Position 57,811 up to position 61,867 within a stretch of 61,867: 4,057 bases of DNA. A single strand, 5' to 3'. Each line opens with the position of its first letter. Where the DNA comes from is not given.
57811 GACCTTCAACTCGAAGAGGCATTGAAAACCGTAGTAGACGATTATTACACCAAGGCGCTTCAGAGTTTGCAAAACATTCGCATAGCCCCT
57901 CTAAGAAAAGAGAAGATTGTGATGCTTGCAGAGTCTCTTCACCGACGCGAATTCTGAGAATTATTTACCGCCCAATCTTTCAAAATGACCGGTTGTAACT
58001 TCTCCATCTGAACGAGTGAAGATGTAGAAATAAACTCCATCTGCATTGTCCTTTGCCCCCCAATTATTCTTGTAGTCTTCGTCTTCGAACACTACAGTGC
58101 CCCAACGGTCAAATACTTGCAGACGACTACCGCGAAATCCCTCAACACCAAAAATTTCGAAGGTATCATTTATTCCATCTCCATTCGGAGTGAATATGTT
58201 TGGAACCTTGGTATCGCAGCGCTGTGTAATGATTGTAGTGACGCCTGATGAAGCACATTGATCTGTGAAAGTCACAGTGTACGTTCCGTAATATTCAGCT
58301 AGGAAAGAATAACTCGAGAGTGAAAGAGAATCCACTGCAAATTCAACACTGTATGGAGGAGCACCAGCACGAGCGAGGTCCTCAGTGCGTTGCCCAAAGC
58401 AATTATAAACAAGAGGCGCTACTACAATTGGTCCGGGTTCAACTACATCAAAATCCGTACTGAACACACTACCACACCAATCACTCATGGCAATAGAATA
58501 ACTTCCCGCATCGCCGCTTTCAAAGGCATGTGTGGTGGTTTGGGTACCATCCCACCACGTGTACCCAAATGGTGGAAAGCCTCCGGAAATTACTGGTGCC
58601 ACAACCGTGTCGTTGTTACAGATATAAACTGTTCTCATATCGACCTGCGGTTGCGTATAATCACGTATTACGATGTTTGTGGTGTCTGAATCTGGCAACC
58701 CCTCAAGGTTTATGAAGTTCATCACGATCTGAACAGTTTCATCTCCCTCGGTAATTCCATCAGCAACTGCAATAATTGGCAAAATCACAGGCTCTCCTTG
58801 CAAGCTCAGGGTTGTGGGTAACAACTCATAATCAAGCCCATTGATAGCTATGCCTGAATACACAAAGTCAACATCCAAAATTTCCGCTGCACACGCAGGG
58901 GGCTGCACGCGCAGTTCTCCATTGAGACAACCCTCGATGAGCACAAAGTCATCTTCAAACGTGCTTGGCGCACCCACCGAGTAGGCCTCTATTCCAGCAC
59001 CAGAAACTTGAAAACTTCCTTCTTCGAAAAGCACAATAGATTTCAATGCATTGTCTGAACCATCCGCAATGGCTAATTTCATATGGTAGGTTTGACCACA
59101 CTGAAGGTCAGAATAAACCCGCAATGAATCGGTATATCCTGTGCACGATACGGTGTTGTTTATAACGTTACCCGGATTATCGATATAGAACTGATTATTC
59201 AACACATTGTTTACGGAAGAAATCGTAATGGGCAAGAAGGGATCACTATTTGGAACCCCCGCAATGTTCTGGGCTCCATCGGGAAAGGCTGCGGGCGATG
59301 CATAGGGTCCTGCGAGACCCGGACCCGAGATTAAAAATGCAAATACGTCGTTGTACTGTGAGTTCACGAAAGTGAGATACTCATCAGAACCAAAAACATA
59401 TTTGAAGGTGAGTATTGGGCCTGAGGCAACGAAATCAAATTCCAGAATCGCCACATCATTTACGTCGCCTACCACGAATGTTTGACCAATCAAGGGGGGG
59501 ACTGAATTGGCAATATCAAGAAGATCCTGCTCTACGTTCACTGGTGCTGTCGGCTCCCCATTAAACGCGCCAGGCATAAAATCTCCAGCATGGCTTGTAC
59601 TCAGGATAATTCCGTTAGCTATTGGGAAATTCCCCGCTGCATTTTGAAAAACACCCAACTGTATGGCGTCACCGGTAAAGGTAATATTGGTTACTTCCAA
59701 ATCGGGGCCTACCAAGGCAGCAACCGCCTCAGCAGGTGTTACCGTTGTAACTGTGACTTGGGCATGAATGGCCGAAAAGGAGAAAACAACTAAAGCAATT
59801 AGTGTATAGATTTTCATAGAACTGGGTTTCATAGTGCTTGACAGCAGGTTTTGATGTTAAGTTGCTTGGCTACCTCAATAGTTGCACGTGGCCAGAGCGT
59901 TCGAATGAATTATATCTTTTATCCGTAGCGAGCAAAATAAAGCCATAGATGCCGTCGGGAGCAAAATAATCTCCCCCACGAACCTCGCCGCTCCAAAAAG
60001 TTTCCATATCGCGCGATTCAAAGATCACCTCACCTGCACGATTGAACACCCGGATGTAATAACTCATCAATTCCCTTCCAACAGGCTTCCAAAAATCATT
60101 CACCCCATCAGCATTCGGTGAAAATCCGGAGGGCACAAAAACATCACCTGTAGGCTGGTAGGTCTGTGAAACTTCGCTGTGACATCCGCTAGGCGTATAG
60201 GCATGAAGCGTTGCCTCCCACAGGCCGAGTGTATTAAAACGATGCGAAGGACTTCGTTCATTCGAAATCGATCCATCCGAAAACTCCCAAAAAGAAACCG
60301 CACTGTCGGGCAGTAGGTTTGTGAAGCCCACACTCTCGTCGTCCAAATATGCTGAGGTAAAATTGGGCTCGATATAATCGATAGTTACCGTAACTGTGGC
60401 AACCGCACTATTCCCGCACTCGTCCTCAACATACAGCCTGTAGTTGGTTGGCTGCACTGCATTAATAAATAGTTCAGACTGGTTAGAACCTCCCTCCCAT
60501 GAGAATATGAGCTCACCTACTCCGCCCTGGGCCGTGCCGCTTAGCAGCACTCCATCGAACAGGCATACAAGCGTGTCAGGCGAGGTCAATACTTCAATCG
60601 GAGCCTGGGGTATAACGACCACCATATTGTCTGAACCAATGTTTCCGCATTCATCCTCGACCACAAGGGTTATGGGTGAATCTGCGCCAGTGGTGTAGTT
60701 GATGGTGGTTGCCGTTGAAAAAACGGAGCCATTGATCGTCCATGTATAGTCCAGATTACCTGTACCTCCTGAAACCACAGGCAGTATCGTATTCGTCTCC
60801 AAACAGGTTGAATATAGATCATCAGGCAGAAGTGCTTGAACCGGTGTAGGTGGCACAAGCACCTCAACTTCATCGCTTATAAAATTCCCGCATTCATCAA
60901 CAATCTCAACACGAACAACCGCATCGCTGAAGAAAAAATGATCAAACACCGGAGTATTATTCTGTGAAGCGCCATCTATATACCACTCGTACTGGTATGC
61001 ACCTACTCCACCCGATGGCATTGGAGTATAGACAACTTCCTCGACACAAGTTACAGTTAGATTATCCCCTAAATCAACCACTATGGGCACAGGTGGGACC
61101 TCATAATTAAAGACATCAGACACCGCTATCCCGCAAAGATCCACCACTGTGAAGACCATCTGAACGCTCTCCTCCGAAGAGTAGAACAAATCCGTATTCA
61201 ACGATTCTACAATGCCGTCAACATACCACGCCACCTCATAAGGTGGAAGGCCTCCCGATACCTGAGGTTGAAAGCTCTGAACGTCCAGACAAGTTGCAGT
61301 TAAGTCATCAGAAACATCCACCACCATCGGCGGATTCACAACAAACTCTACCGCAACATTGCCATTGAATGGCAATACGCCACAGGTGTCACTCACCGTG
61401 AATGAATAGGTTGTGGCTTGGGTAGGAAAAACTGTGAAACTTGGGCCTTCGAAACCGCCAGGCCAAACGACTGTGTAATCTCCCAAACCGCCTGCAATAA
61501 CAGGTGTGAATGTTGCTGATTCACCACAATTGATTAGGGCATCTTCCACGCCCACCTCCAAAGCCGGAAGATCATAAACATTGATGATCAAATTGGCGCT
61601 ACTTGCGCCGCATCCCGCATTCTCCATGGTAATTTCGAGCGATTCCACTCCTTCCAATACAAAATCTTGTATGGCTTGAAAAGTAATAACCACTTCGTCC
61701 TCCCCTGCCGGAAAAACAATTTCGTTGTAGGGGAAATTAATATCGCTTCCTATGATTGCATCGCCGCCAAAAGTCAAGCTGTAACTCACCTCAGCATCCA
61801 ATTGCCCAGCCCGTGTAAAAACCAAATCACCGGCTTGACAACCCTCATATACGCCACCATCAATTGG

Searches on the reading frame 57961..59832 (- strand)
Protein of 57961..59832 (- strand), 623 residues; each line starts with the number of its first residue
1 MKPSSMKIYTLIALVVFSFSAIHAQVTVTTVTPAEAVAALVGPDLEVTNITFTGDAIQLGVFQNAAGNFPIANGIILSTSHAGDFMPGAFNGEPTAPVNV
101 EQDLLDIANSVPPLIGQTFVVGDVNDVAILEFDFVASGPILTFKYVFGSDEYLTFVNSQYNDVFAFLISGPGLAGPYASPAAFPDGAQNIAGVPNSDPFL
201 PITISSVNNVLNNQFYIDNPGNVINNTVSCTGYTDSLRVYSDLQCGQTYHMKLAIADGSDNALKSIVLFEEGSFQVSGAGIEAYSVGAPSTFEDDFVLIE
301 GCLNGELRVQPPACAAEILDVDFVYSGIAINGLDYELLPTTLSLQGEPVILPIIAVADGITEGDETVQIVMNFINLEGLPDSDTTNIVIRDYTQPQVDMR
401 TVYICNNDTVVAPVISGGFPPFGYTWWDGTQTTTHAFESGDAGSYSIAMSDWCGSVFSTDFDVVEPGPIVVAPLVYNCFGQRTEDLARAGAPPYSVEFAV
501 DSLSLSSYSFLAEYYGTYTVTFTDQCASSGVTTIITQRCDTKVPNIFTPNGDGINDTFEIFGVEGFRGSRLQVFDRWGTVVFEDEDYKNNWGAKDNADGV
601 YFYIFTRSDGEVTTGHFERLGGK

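Call 48: search_protein_families(library=ncbifam, proteins=[window:57961-59832:-], max_evalue=0.00001)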
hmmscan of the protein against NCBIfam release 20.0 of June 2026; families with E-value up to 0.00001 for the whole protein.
window:57961-59832:- (623 aa): 2 families
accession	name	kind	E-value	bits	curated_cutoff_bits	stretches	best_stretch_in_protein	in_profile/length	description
NF038133.1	choice_anch_L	domain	8.3e-53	179.1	27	1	37-274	4-219/219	choice-of-anchor L domain-containing protein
TIGR04131.1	Bac_Flav_CTERM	domain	2.9e-12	46.6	35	1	542-617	2-81/85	T9SS type B sorting domain-containing protein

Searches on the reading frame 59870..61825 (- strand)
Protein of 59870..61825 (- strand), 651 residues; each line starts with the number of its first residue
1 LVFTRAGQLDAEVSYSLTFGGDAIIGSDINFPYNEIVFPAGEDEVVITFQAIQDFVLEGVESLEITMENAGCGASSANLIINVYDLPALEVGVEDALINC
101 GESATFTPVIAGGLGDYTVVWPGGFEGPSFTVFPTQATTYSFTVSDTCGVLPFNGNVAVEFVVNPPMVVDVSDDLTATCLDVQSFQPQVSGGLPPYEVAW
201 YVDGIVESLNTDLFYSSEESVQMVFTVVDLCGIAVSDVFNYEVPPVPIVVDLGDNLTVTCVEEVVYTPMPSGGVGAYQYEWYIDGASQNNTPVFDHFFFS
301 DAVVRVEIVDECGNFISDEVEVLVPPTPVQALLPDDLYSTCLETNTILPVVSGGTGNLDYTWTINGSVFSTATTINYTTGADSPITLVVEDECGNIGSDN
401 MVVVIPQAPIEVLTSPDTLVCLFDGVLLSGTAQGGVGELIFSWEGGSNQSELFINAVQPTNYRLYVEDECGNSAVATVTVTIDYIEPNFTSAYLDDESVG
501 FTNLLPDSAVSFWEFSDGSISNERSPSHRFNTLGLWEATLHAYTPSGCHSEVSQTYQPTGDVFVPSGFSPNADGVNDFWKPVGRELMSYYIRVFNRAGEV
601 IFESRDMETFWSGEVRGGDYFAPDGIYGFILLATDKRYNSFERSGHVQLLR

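Call 48: search_protein_families(library=ncbifam, proteins=[window:59870-61825:-], max_evalue=0.00001)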
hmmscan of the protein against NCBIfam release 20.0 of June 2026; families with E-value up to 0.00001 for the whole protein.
window:59870-61825:- (651 aa): 1 family
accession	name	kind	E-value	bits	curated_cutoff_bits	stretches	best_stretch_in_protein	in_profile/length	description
TIGR04131.1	Bac_Flav_CTERM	domain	9.6e-09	35.3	35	1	565-650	4-84/85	T9SS type B sorting domain-containing protein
